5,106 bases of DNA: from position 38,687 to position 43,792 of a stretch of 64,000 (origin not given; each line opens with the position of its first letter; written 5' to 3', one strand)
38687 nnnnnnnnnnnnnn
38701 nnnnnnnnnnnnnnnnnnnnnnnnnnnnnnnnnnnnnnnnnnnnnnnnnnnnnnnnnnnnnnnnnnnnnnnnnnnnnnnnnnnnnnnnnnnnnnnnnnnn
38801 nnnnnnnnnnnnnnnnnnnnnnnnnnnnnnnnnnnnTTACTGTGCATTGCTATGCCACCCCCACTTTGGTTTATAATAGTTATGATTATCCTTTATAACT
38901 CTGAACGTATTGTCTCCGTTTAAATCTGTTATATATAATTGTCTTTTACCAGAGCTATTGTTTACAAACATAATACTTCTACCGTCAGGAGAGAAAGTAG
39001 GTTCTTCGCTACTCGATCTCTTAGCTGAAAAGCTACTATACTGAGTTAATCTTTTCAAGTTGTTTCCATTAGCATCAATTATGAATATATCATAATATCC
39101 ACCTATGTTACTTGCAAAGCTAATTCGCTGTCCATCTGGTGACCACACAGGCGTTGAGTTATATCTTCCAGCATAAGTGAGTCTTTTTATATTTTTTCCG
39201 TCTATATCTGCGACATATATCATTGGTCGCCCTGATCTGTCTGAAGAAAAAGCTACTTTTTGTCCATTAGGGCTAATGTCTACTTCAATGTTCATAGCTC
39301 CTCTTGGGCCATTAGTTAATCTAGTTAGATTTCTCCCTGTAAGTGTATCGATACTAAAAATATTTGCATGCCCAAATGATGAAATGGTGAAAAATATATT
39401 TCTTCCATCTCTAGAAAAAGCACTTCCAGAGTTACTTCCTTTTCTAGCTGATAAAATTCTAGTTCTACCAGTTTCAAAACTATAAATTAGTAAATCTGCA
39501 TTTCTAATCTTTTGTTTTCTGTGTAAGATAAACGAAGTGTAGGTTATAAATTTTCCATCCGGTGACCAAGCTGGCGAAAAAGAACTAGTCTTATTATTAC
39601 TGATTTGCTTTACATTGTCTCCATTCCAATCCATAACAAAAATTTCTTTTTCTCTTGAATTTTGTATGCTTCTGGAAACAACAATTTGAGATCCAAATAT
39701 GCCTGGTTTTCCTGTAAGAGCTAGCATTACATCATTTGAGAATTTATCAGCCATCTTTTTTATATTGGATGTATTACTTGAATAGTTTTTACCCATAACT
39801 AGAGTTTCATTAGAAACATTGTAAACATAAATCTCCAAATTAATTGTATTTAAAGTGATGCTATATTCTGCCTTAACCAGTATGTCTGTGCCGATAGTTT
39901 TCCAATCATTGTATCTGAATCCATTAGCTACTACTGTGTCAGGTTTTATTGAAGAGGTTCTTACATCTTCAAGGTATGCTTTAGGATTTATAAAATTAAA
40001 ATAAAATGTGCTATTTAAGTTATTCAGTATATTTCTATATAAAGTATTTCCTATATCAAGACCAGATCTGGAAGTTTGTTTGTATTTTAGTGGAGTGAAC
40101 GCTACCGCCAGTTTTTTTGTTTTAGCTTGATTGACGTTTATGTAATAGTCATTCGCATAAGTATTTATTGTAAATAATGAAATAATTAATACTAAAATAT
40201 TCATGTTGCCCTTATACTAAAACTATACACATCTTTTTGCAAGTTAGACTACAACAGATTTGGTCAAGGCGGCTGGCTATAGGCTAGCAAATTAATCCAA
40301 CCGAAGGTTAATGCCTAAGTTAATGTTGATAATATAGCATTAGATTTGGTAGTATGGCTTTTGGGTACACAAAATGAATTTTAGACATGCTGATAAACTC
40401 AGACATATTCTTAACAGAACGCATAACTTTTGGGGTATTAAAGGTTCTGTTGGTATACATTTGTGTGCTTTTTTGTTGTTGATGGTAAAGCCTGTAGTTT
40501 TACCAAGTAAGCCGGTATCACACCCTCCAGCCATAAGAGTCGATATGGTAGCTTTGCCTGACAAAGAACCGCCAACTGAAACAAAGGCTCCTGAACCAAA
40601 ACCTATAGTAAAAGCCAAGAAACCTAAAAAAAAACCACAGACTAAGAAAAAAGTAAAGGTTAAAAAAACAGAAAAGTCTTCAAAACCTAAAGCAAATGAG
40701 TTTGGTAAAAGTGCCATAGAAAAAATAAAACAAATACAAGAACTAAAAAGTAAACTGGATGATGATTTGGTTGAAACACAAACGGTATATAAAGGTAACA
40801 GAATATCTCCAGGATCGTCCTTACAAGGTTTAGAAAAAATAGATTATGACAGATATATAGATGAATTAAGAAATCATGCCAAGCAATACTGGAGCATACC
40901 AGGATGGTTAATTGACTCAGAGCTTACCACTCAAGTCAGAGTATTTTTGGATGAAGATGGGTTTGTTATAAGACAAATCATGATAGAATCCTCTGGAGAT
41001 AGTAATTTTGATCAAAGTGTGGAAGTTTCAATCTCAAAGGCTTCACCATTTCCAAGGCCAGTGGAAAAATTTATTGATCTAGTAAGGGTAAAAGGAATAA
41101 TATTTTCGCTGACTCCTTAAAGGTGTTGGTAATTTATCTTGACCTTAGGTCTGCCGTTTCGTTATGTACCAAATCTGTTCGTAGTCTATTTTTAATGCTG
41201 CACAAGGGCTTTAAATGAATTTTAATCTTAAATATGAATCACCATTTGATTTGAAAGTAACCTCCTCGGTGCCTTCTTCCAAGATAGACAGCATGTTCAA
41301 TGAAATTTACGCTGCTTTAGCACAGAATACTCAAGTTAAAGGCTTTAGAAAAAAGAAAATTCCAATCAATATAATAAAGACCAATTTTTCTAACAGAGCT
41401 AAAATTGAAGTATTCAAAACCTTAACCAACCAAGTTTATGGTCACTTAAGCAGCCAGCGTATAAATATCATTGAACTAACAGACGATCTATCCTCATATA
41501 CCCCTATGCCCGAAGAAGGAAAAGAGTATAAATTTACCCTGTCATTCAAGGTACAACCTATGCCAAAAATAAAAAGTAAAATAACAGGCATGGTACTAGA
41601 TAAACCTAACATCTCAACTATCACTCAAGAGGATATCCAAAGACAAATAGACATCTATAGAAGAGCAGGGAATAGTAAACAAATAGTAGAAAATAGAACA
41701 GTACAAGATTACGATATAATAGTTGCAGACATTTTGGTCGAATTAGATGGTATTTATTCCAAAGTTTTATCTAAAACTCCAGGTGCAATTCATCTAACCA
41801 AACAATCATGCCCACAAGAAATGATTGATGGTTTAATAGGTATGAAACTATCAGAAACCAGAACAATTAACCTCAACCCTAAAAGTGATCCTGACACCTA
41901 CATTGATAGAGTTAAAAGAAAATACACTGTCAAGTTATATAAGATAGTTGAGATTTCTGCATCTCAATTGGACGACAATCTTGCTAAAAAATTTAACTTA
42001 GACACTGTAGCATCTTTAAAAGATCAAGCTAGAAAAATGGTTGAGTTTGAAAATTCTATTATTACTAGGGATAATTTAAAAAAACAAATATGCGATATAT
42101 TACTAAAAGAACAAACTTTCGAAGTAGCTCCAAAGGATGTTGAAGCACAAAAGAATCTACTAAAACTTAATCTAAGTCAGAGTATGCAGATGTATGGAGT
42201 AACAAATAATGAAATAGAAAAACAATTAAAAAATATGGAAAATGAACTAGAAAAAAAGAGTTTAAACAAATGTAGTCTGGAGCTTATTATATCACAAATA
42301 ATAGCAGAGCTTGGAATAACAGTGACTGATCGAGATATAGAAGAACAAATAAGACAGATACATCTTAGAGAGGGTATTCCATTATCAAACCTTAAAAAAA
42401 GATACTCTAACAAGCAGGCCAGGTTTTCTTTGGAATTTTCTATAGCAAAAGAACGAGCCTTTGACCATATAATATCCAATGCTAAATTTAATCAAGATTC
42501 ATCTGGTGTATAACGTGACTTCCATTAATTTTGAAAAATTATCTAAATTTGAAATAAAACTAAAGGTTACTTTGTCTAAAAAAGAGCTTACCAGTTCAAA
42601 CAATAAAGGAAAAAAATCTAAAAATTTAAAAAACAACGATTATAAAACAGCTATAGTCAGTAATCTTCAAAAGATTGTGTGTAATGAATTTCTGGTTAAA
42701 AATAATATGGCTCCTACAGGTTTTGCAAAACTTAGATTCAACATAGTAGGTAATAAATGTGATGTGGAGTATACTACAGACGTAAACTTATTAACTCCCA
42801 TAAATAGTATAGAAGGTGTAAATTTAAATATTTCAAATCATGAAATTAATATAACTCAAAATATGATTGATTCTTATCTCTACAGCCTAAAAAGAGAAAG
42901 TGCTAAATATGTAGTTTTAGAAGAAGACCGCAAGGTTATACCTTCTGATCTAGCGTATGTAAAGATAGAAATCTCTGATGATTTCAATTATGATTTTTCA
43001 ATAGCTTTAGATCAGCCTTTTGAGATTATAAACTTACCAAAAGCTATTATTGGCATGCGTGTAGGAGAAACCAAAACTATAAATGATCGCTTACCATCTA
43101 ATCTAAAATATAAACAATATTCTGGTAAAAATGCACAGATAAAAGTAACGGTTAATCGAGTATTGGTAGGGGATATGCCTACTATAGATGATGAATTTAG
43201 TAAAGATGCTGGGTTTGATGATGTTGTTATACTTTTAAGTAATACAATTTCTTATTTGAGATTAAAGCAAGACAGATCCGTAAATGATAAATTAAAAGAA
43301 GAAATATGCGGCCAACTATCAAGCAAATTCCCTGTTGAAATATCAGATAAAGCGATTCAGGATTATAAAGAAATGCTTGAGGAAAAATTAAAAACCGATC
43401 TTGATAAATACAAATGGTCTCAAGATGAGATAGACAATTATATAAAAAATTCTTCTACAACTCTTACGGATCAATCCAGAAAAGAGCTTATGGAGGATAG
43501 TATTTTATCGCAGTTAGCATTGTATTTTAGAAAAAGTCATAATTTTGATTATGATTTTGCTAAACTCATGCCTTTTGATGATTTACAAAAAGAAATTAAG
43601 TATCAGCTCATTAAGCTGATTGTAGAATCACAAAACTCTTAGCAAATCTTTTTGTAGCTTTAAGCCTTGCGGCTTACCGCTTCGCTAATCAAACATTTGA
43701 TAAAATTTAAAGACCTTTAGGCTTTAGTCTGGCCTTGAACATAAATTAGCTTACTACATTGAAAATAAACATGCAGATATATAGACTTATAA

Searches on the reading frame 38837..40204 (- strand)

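Call 73: search_protein_families(library=pfam, proteins=[window:38837-40204:-], max_evalue=0.0001)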
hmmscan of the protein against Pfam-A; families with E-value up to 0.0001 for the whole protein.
window:38837-40204:- (455 aa): 5 families
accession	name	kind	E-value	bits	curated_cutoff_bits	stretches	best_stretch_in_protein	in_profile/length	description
PF07676.18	PD40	-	1.3e-31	108.3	20.9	4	340-375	2-38/38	WD40-like Beta Propeller Repeat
PF00930.27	DPPIV_N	-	4e-09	36.1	22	0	324-388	20-80/354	Dipeptidyl peptidase IV (DPP IV) N-terminal region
PF25174.1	Beta-prop_THOC3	-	1.3e-08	34.6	305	0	184-321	67-190/272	THOC3 beta-propeller domain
PF04052.18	TolB_N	-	1.8e-06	28.5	22.4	1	21-134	2-104/106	TolB amino-terminal domain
PF14583.12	Pectate_lyase22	-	1e-05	24.9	30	0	398-428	352-382/386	Oligogalacturonate lyase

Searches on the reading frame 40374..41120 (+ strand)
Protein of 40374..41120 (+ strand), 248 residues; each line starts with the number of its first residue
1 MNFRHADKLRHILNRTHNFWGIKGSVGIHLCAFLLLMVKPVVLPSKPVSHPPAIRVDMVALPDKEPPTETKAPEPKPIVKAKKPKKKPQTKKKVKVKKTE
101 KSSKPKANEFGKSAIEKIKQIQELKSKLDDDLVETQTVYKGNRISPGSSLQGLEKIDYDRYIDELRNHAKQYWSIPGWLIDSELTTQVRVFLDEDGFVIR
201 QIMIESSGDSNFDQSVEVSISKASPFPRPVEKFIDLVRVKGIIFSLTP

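Call 73: search_protein_families(library=pfam, proteins=[window:40374-41120:+], max_evalue=0.0001)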
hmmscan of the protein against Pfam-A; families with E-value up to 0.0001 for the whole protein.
window:40374-41120:+ (248 aa): 1 family
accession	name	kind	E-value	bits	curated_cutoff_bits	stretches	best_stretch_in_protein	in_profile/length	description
PF13103.11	TonB_2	-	1.2e-13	51.4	22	1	158-229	1-71/85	TonB C terminal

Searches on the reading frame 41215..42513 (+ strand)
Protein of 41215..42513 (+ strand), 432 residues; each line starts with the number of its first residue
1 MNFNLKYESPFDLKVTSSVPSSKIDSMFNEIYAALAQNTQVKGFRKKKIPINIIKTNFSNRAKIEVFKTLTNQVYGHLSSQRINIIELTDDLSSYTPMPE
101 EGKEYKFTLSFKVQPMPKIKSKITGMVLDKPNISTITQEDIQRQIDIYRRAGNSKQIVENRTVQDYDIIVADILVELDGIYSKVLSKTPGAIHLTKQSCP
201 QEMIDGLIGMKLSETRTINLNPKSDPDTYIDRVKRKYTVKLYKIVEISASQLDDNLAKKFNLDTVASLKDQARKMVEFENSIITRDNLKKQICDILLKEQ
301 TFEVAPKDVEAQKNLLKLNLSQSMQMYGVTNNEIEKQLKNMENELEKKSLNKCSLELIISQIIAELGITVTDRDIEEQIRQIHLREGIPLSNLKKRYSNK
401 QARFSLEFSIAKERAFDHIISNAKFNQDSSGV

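Call 33: search_protein_families(library=pfam, proteins=[window:41215-42513:+], max_evalue=0.01)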
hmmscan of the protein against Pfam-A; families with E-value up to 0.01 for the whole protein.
window:41215-42513:+ (432 aa): 4 families
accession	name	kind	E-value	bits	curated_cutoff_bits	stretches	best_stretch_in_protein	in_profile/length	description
PF05697.18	Trigger_N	-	2.5e-18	67.2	22.2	1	1-146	1-142/144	Bacterial trigger factor protein (TF)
PF05698.19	Trigger_C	-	6.6e-15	56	22.7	1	264-420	1-161/162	Bacterial trigger factor protein (TF) C-terminus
PF09312.16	SurA_N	-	0.0027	18.3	30.8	1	319-400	17-97/118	SurA N-terminal domain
PF25824.1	DUF7951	-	0.0087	16.3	27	0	281-370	75-161/212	Repeat of unknown function (DUF7951)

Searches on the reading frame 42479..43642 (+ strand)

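Call 33: search_protein_families(library=pfam, proteins=[window:42479-43642:+], max_evalue=0.01)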
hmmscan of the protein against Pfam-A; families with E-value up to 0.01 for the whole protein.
window:42479-43642:+ (387 aa): 1 family
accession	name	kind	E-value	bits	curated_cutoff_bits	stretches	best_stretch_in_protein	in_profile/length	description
PF11812.13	DUF3333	-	0.0046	17.6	26.5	0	21-66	44-87/151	Domain of unknown function (DUF3333)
